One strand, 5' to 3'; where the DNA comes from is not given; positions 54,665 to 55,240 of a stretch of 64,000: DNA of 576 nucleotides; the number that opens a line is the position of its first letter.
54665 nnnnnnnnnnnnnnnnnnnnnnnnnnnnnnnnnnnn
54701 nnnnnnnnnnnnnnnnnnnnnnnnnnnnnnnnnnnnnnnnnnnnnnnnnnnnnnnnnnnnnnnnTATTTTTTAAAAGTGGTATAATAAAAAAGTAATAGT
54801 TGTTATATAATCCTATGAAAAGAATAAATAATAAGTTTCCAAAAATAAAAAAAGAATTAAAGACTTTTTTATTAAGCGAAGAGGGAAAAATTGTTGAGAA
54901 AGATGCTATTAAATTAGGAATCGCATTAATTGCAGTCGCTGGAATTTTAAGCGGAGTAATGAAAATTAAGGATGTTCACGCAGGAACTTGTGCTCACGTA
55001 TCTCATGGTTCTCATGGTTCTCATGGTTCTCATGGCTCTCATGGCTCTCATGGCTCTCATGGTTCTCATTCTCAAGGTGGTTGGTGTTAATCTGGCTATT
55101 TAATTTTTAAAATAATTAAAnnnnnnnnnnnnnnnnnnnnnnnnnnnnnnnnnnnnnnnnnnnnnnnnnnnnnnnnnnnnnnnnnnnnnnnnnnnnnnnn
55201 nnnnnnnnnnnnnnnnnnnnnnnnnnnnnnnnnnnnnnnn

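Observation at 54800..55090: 96-aa peptide ending in seven perfect Ser-His-Gly repeats flanked by Cys: a His-Xaa-Ser (Hxs)-type precursor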

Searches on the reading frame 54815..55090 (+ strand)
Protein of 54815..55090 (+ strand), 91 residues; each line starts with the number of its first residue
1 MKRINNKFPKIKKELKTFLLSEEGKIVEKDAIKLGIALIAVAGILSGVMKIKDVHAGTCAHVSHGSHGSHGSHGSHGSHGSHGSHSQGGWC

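Call 6: search_protein_families(library=ncbifam, proteins=[window:54815-55090:+], max_evalue=0.01)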
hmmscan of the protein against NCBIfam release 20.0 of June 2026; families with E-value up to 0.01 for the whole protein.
window:54815-55090:+ (91 aa): 3 families
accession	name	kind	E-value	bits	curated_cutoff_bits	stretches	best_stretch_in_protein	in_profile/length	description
NF038309.1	HisXaaSer_A3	equivalog_domain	5.6e-17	61.3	65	1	7-86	1-77/81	His-Xaa-Ser repeat protein HxsA3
NF038313.3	HisXaaSer_A4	exception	1e-12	48.8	55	1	8-89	2-92/93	His-Xaa-Ser repeat protein HxsA4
NF038296.1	HisXaaSer_A2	equivalog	0.0041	18.1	48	1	48-78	64-94/96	His-Xaa-Ser repeat protein HxsA2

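Call 7: search_protein_families(library=pfam, proteins=[window:54815-55090:+], max_evalue=0.01)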
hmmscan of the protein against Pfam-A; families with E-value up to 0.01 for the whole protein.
window:54815-55090:+ (91 aa): 1 family
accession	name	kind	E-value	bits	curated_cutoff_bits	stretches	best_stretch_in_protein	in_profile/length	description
PF01391.23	Collagen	-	0.0063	16.7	27.2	1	65-84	7-26/60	Collagen triple helix repeat (20 copies)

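Call 17: find_encoding_contigs(protein=window:54815-55090:+, flank=10000, max_places=6)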
Protein window:54815-55090:+ (91 aa): 2 contigs read that carry it; 2 places shown.
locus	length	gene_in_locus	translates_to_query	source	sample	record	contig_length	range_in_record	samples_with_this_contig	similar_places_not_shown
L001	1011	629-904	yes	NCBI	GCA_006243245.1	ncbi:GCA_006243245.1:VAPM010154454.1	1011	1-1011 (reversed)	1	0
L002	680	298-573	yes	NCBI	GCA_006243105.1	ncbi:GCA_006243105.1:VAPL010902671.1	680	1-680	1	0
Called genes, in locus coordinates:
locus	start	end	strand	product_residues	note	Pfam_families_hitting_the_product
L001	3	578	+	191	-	?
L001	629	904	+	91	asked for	-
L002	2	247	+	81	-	?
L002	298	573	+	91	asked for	-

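Call 18: find_homologous_proteins(query=window:54815-55087:+, max_evalue=0.01)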
Query window:54815-55087:+ (91 aa): 416 proteins with E <= 0.01 among 4217 candidates; the best 120 are listed.
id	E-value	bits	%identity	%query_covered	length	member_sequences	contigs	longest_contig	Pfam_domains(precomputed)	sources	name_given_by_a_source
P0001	4.0e-28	115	67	96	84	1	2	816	-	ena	-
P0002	1.4e-27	113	46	99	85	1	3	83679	-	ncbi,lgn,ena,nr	ncbi:MAG: hypothetical protein KAJ18_04060 [Candidatus Omnitrophica bacterium]|nr:hypothetical prote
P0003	4.0e-26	109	66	100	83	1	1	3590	-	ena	-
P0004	5.4e-26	108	43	86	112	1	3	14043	-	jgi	-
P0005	1.8e-25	107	69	59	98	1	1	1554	-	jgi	jgi:hypothetical protein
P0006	6.0e-25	105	70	62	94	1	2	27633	-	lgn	-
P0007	6.2e-25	105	74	55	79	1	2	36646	-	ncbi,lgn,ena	-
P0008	8.1e-25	105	69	57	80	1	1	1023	-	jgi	jgi:hypothetical protein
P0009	2.3e-24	103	69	79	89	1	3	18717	-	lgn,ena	-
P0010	1.5e-23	100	67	53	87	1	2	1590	-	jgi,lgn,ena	-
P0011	1.7e-23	100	76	60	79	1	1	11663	-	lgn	-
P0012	1.7e-23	100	73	74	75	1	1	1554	-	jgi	jgi:hypothetical protein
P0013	2.8e-23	100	70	58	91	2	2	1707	-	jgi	jgi:hypothetical protein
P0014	3.0e-23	100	59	100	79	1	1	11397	-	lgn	-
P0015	6.0e-23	99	67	81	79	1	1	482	-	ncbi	-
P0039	2.9e-19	87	73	56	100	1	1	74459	-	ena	-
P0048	1.3e-17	81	57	62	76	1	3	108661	-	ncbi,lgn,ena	-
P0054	5.7e-17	79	40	85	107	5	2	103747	-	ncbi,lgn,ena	-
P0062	5.1e-16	76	38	85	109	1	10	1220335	-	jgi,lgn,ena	-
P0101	8.5e-14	69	46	70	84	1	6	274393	-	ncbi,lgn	-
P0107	2.0e-13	68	46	59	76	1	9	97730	-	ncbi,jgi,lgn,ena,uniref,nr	ncbi:hypothetical protein A2303_03375 [Candidatus Falkowbacteria bacterium RIFOXYB2_FULL_47_14]|unir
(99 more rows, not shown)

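Call 20: find_encoding_contigs(protein=P0002, flank=10000, max_places=2)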
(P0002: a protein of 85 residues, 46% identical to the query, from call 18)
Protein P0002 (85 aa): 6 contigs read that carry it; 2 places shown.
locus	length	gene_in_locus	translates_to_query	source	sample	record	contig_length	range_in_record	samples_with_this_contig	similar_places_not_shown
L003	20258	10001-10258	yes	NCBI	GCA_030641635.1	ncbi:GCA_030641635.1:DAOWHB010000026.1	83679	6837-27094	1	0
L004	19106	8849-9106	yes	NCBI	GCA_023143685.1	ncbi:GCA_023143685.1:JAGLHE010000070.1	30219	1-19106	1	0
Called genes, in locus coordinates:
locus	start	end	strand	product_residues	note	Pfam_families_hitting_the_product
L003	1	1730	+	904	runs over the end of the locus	PF00133:tRNA-synt_1, PF01406:tRNA-synt_1e (faint), PF09334:tRNA-synt_1g, PF13603:tRNA-synt_1_2, PF08264:Anticodon_1, PF10458:Val_tRNA-synt_C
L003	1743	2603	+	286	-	PF02749:QRPTase_N, PF01729:QRPTase_C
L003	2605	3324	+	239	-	-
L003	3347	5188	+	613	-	PF02517:Rce1-like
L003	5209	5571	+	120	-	-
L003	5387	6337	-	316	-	-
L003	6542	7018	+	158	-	PF27806:HxsD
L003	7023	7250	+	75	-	-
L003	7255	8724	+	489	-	PF04055:Radical_SAM, PF13353:Fer4_12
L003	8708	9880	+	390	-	PF04055:Radical_SAM, PF13353:Fer4_12 (weak)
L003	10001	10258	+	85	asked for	-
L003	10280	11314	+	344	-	-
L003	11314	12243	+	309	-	-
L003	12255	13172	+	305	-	PF19156:DUF5838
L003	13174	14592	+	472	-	PF02310:B12-binding, PF04055:Radical_SAM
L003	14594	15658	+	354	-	PF04055:Radical_SAM, PF13353:Fer4_12 (weak)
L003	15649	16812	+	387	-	PF04055:Radical_SAM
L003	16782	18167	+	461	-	PF04055:Radical_SAM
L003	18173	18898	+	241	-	PF01902:Diphthami_syn_2_N, PF28410:Diphthami_syn_2_C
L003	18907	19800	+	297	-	PF04055:Radical_SAM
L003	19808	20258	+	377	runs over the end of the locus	PF04055:Radical_SAM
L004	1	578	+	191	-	PF08264:Anticodon_1, PF10458:Val_tRNA-synt_C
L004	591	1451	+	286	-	PF02749:QRPTase_N, PF01729:QRPTase_C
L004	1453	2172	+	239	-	-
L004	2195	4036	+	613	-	PF02517:Rce1-like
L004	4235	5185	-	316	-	-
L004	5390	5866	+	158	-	PF27806:HxsD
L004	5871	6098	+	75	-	-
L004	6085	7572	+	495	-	PF13353:Fer4_12, PF04055:Radical_SAM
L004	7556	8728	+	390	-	PF04055:Radical_SAM, PF13353:Fer4_12 (weak)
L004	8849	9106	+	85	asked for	-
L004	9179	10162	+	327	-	-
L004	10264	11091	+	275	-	-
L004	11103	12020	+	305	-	PF19156:DUF5838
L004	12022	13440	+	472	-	PF02310:B12-binding, PF04055:Radical_SAM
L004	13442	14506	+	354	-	PF04055:Radical_SAM, PF13353:Fer4_12 (weak)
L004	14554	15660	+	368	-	PF04055:Radical_SAM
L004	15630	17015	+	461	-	PF04055:Radical_SAM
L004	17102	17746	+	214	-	PF01902:Diphthami_syn_2_N, PF28410:Diphthami_syn_2_C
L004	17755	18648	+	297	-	PF04055:Radical_SAM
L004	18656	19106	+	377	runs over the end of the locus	PF04055:Radical_SAM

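Call 21: find_encoding_contigs(protein=P0048, flank=10000, max_places=2)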
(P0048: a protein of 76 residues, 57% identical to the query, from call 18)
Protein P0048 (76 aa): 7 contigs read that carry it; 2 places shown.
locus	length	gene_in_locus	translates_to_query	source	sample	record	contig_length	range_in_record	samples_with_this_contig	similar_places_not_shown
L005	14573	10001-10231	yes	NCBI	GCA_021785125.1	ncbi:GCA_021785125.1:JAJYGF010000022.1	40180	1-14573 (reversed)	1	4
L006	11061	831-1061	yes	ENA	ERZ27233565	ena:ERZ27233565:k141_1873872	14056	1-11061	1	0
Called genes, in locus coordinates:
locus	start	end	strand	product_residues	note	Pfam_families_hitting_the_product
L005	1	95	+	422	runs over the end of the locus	PF00232:Glyco_hydro_1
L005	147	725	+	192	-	PF01863:YgjP-like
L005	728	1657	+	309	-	PF00892:EamA, PF06800:Sugar_transport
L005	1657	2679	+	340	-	PF02449:Glyco_hydro_42 (faint)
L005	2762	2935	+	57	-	-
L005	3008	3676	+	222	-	PF03104:DNA_pol_B_exo1, PF13482:RNase_H_2, PF10108:DNA_pol_B_exo2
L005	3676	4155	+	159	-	PF00588:SpoU_methylase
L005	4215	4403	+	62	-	-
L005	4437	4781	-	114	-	PF00453:Ribosomal_L20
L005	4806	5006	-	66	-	PF01632:Ribosomal_L35p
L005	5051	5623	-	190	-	PF05198:IF3_N, PF00707:IF3_C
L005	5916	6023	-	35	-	-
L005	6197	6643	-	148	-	PF01668:SmpB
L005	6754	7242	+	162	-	PF27806:HxsD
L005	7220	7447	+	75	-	-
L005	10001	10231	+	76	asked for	-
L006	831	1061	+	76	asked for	-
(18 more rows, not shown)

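Call 22: find_encoding_contigs(protein=P0039, flank=10000, max_places=2)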
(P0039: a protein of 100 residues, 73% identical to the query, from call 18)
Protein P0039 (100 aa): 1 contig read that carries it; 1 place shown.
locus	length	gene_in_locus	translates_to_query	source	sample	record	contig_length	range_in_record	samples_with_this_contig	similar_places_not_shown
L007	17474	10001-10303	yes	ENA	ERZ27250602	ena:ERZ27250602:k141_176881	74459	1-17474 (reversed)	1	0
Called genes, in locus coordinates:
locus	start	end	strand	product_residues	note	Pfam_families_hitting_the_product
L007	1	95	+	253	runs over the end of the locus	PF03291:mRNA_G-N7_MeTrfase (weak), PF08003:Methyltransf_9, PF13489:Methyltransf_23, PF07021:MetW (weak), PF13847:Methyltransf_31, PF08241:Methyltransf_11, PF08242:Methyltransf_12, PF13649:Methyltransf_25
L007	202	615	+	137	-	-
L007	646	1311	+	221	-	PF13884:Peptidase_S74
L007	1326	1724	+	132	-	PF27806:HxsD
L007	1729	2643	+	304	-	-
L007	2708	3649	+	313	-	-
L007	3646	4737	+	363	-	PF13353:Fer4_12 (weak), PF04055:Radical_SAM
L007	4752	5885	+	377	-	PF04055:Radical_SAM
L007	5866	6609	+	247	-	PF01902:Diphthami_syn_2_N, PF28410:Diphthami_syn_2_C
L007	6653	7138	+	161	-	PF27806:HxsD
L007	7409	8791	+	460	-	PF04055:Radical_SAM, PF13353:Fer4_12 (weak)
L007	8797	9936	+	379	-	PF04055:Radical_SAM, PF13353:Fer4_12 (weak)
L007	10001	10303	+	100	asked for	-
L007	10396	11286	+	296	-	PF04055:Radical_SAM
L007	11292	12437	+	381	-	PF04055:Radical_SAM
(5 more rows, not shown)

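Call 32: find_related_loci(query=A1, collection=metagenome_contigs, flank=10000)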
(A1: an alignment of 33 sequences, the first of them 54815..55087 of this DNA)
Query A1 (91 aa) in metagenome_contigs; peptide patterns used: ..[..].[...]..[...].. (x = any residue, [..] = any of these).
600 stretches matched a pattern (row limit reached: there are more); 19 encode a relative of the query (tblastn E <= 1e-3); 19 distinct loci.
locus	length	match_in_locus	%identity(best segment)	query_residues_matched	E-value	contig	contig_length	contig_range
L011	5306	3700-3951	41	6-88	4e-13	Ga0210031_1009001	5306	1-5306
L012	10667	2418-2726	38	1-80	2e-12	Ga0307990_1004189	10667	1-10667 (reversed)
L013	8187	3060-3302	36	11-81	2e-11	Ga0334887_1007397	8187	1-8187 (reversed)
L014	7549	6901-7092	56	5-69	4e-10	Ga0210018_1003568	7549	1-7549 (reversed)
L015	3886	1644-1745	54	55-89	7e-9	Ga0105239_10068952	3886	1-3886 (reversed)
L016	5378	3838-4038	42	5-72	7e-9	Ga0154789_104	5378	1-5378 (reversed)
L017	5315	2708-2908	42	5-72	7e-9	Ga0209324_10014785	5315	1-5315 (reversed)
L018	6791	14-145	49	1-45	1e-8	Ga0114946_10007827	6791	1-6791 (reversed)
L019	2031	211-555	32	1-87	5e-8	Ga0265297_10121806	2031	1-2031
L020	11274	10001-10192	44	5-69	2e-7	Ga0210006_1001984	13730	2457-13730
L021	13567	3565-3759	45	7-69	2e-7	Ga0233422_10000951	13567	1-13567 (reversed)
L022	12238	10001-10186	48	7-69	2e-7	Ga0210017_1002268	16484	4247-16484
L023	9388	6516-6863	30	1-91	2e-7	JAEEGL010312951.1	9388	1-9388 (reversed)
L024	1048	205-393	40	8-68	2e-7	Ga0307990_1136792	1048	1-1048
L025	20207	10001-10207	32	15-87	6e-7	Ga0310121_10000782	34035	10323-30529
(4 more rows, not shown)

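Call 43: search_protein_families(library=padloc, proteins=[window:54815-55090:+], max_evalue=0.001)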
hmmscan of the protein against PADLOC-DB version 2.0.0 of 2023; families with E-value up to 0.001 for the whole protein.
window:54815-55090:+ (91 aa): 0 families

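Call 52: search_protein_families(library=ncbifam, alignment_id=A1, max_evalue=0.00001)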
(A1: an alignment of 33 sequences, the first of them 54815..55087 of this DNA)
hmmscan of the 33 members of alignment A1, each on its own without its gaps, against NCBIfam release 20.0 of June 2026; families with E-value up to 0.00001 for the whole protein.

A. member 1, window:54815-55087:+ (91 aa): 2 families
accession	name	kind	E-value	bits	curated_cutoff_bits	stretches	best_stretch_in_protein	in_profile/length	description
NF038309.1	HisXaaSer_A3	equivalog_domain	5.6e-17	61.3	65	1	7-86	1-77/81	His-Xaa-Ser repeat protein HxsA3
NF038313.3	HisXaaSer_A4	exception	1e-12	48.8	55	1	8-89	2-92/93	His-Xaa-Ser repeat protein HxsA4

B. families by the number of members that match (of 33 scanned): 4 families
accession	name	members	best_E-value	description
NF038309.1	HisXaaSer_A3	33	5.6e-17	His-Xaa-Ser repeat protein HxsA3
NF038313.3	HisXaaSer_A4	28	2.7e-27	His-Xaa-Ser repeat protein HxsA4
TIGR03979.1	His_Ser_Rich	4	4e-08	His-Xaa-Ser repeat protein HxsA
NF038296.1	HisXaaSer_A2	2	6.8e-07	His-Xaa-Ser repeat protein HxsA2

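Call 65: find_encoding_contigs(protein=P0062, flank=10000, max_places=1)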
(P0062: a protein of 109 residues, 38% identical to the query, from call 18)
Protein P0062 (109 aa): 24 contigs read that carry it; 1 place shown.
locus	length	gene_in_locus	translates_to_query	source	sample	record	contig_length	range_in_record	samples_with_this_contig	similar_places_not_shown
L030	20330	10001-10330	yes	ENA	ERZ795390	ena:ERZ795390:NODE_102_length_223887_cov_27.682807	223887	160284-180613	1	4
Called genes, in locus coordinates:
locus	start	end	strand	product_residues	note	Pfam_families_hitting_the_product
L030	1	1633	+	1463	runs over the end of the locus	PF16656:Pur_ac_phosph_N (faint), PF00041:fn3 (faint)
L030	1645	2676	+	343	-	PF03687:UPF0164 (weak), PF19572:PorV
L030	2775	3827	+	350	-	PF07854:DUF1646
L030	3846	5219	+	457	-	PF01212:Beta_elim_lyase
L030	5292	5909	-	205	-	PF00005:ABC_tran, PF02463:SMC_N (faint)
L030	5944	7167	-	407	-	PF12704:MacB_PCD, PF02687:FtsX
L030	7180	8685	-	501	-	PF01336:tRNA_anti-codon, PF00152:tRNA-synt_2, PF01409:tRNA-synt_2d (faint)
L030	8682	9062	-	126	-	PF00072:Response_reg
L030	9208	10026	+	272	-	-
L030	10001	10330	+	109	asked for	-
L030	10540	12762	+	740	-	PF03971:IDH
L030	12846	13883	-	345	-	PF01136:Peptidase_U32 (weak)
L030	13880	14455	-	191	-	-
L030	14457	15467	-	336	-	PF00483:NTP_transferase, PF24894:Hexapep_GlmU (faint)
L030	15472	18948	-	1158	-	PF05977:MFS_3, PF07690:MFS_1, PF01553:Acyltransferase, PF00501:AMP-binding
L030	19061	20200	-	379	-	PF13489:Methyltransf_23, PF07021:MetW, PF08484:Methyltransf_14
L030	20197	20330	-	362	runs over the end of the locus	PF04055:Radical_SAM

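Call 66: find_encoding_contigs(protein=P0054, flank=10000, max_places=1)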
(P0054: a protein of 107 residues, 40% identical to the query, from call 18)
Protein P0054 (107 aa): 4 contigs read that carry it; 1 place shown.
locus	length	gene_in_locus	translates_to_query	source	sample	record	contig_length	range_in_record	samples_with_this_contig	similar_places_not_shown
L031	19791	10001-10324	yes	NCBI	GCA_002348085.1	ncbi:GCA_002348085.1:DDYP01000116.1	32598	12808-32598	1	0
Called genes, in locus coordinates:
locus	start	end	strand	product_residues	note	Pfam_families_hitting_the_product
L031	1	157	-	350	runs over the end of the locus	PF04613:LpxD, PF25084:LbH_EIF2B (faint), PF25087:GMPPB_C (faint), PF00132:Hexapep, PF14602:Hexapep_2 (faint), PF00132:Hexapep (weak)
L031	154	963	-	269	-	PF03938:OmpH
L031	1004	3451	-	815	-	PF08479:POTRA_2 (faint), PF07244:POTRA, PF01103:Omp85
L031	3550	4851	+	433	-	PF13638:PIN_4, PF02562:PhoH, PF13604:AAA_30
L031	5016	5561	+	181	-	PF00545:Ribonuclease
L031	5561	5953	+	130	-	PF01337:Barstar (weak)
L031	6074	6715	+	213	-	-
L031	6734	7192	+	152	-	PF27806:HxsD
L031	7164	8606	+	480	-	PF13353:Fer4_12 (weak), PF04055:Radical_SAM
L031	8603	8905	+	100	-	PF27806:HxsD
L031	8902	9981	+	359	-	-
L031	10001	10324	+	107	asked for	-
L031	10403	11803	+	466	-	PF04055:Radical_SAM (weak)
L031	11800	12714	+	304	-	PF04055:Radical_SAM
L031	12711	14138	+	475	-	PF04055:Radical_SAM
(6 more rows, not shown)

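Call 67: find_encoding_contigs(protein=P0101, flank=10000, max_places=1)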
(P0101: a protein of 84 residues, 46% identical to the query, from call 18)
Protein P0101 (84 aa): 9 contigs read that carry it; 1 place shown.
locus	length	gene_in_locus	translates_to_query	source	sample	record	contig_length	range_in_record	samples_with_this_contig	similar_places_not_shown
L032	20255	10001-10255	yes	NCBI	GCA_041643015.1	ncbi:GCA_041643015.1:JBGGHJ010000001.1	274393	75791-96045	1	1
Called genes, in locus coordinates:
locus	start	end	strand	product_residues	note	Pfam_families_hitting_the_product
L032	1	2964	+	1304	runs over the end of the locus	PF04055:Radical_SAM, PF13353:Fer4_12 (faint), PF04055:Radical_SAM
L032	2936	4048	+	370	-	PF04055:Radical_SAM, PF13186:SPASM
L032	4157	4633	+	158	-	PF07603:Lcl_C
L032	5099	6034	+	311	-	PF04055:Radical_SAM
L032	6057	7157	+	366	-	PF04055:Radical_SAM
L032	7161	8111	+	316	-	PF04055:Radical_SAM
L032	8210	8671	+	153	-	-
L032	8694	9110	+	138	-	PF27806:HxsD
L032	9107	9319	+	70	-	-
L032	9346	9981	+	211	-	-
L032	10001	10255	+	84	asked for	-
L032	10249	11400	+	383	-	PF01478:Peptidase_A24 (weak)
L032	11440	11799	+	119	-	-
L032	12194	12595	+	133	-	PF07963:N_methyl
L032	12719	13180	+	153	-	PF07963:N_methyl (weak)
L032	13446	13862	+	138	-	-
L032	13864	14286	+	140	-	-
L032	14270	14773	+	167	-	-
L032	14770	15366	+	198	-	PF07963:N_methyl (faint)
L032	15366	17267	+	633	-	PF16241:DUF4900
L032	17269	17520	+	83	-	-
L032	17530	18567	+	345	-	PF11104:PilM_2, PF14450:FtsA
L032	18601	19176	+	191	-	-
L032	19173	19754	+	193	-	PF04350:PilO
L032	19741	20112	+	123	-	-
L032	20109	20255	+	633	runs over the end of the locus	PF07660:STN (faint), PF00263:Secretin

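Call 68: find_encoding_contigs(protein=P0107, flank=10000, max_places=1)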
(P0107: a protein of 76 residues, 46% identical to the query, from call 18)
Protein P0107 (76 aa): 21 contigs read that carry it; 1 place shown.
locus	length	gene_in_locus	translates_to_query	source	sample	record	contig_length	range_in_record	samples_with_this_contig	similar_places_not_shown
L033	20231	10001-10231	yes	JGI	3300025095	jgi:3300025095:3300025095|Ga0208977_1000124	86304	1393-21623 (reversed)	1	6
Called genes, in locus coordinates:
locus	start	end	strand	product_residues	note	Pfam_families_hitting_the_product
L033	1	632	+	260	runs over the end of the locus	PF00535:Glycos_transf_2, PF13641:Glyco_tranf_2_3, PF10111:Glyco_tranf_2_2 (faint), PF13506:Glyco_transf_21 (faint), PF13632:Glyco_trans_2_3 (weak)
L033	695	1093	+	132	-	PF13366:PDDEXK_3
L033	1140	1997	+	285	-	PF00483:NTP_transferase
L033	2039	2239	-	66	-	-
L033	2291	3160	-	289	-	-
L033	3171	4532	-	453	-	PF08308:PEGA (faint)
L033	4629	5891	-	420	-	PF00275:EPSP_synthase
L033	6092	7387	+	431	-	PF22694:CtpB_N-like, PF00595:PDZ, PF17820:PDZ_6, PF03572:Peptidase_S41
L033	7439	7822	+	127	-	PF27806:HxsD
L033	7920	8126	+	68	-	-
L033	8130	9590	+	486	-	PF13353:Fer4_12 (weak), PF04055:Radical_SAM, PF13186:SPASM (faint)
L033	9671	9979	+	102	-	-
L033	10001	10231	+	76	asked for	-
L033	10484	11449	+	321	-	PF00583:Acetyltransf_1 (weak)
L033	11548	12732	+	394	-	-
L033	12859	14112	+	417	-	PF00698:Acyl_transf_1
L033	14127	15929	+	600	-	PF00501:AMP-binding, PF13193:AMP-binding_C, PF00550:PP-binding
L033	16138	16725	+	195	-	-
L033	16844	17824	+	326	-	-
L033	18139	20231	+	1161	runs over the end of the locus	?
